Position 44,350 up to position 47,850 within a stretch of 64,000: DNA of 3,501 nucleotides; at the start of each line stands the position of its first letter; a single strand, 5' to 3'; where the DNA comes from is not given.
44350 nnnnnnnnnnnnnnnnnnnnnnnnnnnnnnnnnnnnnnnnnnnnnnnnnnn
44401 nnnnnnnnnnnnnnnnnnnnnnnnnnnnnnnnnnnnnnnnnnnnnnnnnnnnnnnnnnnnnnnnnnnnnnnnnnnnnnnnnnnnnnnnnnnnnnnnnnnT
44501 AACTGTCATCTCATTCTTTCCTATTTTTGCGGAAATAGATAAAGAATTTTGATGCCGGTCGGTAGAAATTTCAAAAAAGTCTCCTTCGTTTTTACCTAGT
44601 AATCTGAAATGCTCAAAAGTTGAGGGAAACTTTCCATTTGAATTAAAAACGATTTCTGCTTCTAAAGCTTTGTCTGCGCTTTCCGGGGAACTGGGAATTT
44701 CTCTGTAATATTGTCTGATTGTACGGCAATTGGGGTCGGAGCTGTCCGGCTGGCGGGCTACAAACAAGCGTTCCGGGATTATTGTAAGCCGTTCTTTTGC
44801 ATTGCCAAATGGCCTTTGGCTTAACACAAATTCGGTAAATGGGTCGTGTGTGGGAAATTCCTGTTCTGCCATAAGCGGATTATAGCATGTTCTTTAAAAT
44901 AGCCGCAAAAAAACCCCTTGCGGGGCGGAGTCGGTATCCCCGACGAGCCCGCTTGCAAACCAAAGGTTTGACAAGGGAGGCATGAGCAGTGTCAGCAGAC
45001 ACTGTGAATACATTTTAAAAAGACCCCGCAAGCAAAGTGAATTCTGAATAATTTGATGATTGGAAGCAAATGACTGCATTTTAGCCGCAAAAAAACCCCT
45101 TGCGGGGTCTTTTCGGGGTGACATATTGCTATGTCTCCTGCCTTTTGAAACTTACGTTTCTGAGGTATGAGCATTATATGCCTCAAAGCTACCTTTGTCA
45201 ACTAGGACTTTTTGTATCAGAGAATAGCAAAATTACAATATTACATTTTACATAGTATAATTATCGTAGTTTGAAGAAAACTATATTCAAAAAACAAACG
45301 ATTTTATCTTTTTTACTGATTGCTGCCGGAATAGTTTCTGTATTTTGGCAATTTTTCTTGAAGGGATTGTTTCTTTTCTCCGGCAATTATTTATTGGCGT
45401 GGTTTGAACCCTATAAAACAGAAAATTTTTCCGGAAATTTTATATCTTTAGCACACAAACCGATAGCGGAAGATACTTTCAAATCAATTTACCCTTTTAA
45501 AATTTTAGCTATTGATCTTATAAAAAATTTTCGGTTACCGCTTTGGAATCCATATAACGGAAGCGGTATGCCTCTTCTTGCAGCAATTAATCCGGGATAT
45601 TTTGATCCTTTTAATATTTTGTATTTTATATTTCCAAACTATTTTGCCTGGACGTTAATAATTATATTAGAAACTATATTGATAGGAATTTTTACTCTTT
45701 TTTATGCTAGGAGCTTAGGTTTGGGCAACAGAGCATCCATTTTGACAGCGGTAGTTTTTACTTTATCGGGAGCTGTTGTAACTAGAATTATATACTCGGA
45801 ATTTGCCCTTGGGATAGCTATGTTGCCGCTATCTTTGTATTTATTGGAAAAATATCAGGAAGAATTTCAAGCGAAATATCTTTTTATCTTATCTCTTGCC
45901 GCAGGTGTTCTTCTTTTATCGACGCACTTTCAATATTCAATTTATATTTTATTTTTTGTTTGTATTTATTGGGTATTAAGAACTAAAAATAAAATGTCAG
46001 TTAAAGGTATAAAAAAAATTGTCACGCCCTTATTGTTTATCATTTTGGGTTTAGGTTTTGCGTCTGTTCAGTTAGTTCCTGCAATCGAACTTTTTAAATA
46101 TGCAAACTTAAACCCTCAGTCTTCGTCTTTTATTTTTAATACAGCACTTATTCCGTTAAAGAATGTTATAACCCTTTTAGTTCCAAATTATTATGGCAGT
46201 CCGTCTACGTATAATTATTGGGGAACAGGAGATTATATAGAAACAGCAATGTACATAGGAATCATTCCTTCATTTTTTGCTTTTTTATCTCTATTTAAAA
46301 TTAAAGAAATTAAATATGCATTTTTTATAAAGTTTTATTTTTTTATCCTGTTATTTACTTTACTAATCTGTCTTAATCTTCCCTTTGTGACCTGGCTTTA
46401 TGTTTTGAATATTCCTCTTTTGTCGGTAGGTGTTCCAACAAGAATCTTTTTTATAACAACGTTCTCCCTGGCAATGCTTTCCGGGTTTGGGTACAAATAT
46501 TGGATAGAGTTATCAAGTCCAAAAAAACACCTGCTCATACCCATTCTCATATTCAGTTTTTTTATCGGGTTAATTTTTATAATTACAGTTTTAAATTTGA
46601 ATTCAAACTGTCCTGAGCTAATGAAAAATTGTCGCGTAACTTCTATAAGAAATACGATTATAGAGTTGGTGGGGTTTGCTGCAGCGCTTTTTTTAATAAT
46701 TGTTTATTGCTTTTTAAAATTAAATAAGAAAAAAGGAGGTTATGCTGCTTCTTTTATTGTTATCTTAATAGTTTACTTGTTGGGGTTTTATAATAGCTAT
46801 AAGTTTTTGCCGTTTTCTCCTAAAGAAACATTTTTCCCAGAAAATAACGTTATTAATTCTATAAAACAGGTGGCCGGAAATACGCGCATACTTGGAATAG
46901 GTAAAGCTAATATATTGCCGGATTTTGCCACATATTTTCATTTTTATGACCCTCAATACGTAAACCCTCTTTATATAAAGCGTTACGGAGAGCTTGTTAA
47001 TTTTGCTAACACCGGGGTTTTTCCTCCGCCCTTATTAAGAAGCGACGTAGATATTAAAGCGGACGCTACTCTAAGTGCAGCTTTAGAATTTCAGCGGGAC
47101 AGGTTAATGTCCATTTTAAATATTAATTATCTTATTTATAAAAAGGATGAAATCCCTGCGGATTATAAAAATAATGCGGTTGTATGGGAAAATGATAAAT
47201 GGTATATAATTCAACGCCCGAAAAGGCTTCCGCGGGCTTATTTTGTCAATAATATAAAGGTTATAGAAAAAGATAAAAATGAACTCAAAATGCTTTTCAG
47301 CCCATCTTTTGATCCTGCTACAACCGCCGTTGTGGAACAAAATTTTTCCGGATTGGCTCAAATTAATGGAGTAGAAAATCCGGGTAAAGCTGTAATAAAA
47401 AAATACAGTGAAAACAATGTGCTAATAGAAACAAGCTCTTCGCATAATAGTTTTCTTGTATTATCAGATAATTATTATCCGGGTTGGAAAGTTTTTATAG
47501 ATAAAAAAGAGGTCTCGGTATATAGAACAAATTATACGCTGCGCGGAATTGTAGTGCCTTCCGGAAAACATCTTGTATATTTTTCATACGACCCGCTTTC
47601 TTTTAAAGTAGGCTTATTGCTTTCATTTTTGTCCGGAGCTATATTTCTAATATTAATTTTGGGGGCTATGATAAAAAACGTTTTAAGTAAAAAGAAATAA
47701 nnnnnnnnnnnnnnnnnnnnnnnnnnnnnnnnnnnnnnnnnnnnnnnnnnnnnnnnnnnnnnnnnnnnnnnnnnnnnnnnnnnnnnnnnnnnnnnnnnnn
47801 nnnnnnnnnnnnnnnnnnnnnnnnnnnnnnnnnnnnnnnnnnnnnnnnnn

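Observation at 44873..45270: GC-rich, hairpin-dense 400-bp intergenic region with a perfect 26-nt direct repeat and a 15-bp long-range stem; candidate small RNA or riboregulatory leader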

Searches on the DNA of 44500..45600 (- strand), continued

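Call 57: search_with_rna_model(model_id=R1, sources=[window, L005, L019, L034, L035, L036, L037, L038, L040, L041, L046, L047, L052, L058, L062, L068, L080, L097, L102], max_evalue=0.000001, make_alignment=true)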
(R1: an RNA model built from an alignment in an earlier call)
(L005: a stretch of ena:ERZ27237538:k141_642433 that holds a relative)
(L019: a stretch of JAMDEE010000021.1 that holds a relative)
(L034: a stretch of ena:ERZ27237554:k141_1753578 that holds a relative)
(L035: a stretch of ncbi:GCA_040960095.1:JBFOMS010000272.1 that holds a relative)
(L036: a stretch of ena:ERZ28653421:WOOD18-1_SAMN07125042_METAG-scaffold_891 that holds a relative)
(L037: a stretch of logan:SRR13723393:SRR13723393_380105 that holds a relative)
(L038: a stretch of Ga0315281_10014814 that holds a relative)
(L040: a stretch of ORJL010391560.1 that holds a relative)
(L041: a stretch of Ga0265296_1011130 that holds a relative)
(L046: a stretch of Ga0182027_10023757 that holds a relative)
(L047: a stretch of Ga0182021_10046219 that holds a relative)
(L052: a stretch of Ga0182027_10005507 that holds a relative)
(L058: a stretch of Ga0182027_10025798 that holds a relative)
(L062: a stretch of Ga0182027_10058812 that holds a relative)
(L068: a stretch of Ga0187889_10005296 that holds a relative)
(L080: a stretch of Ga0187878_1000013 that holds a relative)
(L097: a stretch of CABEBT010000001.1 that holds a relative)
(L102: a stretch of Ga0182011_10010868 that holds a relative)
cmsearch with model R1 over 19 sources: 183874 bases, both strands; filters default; matches with E-value up to 0.000001: 19.
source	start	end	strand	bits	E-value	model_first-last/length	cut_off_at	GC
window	45082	45168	-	107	2.7e-21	1-88/88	no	0.46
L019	3462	3550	-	104.1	1.2e-20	1-88/88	no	0.45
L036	3870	3957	+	99.5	1.2e-19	1-88/88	no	0.49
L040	527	615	+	93.7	2.3e-18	1-88/88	no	0.48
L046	288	377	+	91.9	5.8e-18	1-88/88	no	0.42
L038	2360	2448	+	91.8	6.2e-18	1-88/88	no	0.48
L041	2371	2457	+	90.7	1e-17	1-88/88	no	0.46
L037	3048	3134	+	90.6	1.1e-17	1-88/88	no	0.48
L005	7754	7844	+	89.8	1.7e-17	1-88/88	no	0.45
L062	224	312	+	89.1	2.4e-17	1-88/88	no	0.45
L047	540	628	+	87.9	4.3e-17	1-88/88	no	0.48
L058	9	98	+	87.2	6.1e-17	1-88/88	no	0.47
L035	3871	3957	+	87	7.1e-17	1-88/88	no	0.48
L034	2595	2684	+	86.7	8e-17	1-88/88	no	0.49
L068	465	554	+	85.1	1.8e-16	1-88/88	no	0.49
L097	420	510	+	83.3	4.4e-16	1-88/88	no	0.45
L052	485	571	+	82.4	7.1e-16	1-88/88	no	0.44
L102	441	531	+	71.1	2.2e-13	1-88/88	no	0.48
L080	442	532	+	67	1.8e-12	1-88/88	no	0.51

Alignment A7: 19 matches aligned to the model, 100 columns, each read 5' to 3' on its own strand. Consensus structure (alignment columns), stored with it:
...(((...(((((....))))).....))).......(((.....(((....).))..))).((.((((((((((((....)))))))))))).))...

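Call 72: search_dna_similar(query=window:44873-45270:-, collection=phages, mode=distant, max_evalue=0.01, max_rows=10)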
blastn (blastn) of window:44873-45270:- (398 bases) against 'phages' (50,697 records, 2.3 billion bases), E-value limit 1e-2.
No match.

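Call 73: search_dna_similar(query=window:44873-45270:-, collection=plasmids, mode=distant, max_evalue=0.01, max_rows=10)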
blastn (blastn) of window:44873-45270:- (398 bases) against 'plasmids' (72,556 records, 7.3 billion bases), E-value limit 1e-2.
No match.
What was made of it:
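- The region has no match in the phage or plasmid collections (calls 72, 73).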

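Call 78: build_rna_model(alignment_id=A7)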
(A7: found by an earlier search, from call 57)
Model R2 built from alignment A7 (19 sequences, 100 columns); structure: stored with the alignment.
model positions 88; base pairs 28; branch points 2; effective number of sequences 1.42; information 0.646 bits per position. Calibrated on 0.2 Mb of random sequence (short: E-values are rough).
structure used (alignment columns):
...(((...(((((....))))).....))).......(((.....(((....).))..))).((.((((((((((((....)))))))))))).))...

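Call 79: search_with_rna_model(model_id=R2, sources=[window, L038, L039, L040, L041, L042, L043, L044, L045, L046, L047, L048, L049, L050, L051, L052, L053, L054, L055, L056, L057, L058, L059, L060, L061, L062, L063, L064, L065, L066, L067, L068, L069, L070, L071, L072, L073, L074, L075, L076, L077, L078, L079, L080, L081, L082, L083, L084, L085, L086, L087, L088, L089, L090, L091, L092, L093, L094, L095, L096, L097, L098, L099, L100, L101, L102, L103, L104, L105, L106, L107, L108, L109, L110, L111, L112, L113, L114, L115, L116, L117], max_evalue=1)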
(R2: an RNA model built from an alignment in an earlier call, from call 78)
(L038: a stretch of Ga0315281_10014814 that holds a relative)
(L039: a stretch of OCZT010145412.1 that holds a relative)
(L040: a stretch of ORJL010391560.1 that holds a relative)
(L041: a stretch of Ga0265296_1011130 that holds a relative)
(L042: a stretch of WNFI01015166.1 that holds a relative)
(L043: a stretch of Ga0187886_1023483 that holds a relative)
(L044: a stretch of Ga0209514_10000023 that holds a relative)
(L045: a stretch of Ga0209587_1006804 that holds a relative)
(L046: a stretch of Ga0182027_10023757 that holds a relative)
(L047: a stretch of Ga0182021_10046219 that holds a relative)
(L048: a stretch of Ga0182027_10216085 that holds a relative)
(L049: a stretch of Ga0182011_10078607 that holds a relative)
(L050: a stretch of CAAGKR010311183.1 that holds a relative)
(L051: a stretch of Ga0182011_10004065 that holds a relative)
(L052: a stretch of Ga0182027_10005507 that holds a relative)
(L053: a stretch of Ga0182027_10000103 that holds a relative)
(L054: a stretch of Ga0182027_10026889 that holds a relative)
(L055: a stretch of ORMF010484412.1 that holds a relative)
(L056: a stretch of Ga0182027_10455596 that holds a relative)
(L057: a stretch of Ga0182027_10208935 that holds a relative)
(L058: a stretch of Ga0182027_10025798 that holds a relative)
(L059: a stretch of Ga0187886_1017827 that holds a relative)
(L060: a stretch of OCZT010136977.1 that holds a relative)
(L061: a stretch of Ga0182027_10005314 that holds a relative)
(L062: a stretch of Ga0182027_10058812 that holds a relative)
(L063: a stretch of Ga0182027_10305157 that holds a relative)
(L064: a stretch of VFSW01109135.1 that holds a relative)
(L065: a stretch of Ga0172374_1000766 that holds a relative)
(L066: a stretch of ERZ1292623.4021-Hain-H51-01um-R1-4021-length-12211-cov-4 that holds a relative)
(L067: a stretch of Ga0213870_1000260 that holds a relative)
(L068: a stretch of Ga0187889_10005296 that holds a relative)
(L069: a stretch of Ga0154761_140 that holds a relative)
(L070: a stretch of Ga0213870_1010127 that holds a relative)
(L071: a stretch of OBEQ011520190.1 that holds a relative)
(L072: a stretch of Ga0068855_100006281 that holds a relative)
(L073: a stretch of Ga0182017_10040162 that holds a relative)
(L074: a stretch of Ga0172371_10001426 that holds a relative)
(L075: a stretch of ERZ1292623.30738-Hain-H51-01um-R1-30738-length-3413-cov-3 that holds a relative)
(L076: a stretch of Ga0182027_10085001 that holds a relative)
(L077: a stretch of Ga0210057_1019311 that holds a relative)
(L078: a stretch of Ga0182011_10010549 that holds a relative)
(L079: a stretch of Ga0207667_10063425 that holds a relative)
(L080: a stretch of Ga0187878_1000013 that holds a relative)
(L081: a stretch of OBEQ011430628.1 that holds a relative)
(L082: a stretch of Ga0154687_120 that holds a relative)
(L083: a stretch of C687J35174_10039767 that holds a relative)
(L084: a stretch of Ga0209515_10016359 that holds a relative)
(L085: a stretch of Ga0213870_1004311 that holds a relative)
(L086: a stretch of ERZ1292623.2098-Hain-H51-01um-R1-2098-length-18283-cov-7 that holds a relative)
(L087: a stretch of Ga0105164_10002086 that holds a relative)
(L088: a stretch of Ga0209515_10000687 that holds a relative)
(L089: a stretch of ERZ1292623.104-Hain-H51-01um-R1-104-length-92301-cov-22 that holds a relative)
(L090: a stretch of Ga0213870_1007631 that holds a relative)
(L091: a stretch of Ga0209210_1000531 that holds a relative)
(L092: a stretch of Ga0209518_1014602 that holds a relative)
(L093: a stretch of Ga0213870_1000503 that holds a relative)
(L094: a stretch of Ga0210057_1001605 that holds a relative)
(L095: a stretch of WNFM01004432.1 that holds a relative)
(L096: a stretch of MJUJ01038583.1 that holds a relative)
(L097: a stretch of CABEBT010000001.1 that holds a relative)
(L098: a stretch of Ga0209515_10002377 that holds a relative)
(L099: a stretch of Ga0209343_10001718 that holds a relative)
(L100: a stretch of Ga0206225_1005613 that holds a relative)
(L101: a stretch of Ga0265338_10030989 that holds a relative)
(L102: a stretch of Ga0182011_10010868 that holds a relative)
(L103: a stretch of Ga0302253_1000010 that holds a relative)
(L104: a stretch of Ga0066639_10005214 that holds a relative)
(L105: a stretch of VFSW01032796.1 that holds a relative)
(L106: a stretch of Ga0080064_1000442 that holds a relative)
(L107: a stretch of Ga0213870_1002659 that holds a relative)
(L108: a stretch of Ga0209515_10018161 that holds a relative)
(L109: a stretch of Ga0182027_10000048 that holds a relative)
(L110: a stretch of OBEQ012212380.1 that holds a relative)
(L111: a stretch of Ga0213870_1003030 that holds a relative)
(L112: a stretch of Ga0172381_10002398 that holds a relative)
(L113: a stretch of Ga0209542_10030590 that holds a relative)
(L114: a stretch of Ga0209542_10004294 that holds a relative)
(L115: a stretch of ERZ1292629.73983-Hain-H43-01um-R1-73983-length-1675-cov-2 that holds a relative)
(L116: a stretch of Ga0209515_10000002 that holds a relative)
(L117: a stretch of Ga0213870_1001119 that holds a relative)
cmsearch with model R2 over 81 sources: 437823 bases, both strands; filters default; matches with E-value up to 1: 28.
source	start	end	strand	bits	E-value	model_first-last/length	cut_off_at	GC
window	45082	45168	-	102.2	2.8e-19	1-88/88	no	0.46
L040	527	615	+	98.8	1.5e-18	1-88/88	no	0.48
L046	288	377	+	97.5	2.8e-18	1-88/88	no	0.42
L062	224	312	+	97.2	3.3e-18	1-88/88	no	0.45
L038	2360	2448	+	96.6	4.3e-18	1-88/88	no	0.48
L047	540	628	+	95.8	6.5e-18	1-88/88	no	0.48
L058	9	98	+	95.2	9e-18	1-88/88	no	0.47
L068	465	554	+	92.6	3.2e-17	1-88/88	no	0.49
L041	2371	2457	+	91.5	5.5e-17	1-88/88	no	0.46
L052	485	571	+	91.1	6.7e-17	1-88/88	no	0.44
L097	421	510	+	90.7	8.2e-17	1-88/88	no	0.46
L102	441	531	+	87.7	3.6e-16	1-88/88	no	0.48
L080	442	532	+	84.1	2.1e-15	1-88/88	no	0.51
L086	1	58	+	61.3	1.7e-10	29-88/88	5'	0.52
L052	532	602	-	24.7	0.013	1-88/88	no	0.39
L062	273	352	-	23.8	0.02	1-88/88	no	0.43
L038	2409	2482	-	19.9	0.13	1-88/88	no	0.41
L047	589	665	-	19.7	0.15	1-88/88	no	0.43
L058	59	142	-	18.9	0.22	1-88/88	no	0.45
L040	576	666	-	18.3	0.29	1-88/88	no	0.35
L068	515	597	-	18.2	0.31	1-88/88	no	0.45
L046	338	419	-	17.8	0.37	1-88/88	no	0.4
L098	1404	1483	+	16.2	0.85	1-88/88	no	0.4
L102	492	585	-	16.1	0.89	1-88/88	no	0.5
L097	471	550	-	15.9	0.94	1-88/88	no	0.44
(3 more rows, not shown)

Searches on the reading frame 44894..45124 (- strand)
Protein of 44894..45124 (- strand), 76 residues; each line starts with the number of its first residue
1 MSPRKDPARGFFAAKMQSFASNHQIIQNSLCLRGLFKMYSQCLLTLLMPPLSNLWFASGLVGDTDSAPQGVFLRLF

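Call 8: search_protein_families(library=pfam, proteins=[window:44894-45124:-], max_evalue=0.01)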
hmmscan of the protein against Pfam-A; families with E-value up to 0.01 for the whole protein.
window:44894-45124:- (76 aa): 0 families

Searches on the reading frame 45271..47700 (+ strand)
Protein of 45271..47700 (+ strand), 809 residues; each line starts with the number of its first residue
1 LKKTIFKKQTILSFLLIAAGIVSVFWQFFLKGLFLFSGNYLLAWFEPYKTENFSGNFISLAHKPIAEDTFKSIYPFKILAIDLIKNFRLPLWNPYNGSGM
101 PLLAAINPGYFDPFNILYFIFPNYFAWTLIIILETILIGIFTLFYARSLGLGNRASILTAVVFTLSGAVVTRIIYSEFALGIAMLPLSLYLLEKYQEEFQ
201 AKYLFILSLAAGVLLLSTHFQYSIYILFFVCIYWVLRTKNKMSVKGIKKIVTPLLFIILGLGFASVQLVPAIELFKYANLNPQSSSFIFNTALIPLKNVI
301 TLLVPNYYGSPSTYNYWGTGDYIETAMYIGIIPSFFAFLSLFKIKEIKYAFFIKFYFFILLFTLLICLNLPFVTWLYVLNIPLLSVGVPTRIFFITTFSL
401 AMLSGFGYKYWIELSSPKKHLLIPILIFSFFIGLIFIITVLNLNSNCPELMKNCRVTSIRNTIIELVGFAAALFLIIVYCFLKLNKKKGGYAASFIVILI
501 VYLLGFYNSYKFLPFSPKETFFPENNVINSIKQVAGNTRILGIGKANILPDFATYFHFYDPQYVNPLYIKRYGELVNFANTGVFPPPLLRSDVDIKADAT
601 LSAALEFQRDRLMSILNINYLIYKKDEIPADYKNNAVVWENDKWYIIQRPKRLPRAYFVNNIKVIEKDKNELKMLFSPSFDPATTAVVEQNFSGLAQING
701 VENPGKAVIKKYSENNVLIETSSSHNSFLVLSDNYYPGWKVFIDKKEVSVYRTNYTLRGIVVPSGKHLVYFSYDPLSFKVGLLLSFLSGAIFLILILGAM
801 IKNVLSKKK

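Call 8: search_protein_families(library=pfam, proteins=[window:45271-47700:+], max_evalue=0.01)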
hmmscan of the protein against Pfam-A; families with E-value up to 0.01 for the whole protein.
window:45271-47700:+ (809 aa): 1 family
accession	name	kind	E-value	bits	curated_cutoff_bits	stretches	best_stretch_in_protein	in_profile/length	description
PF09586.16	YfhO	-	7.5e-19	68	28.5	2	647-785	694-835/835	Bacterial membrane protein YfhO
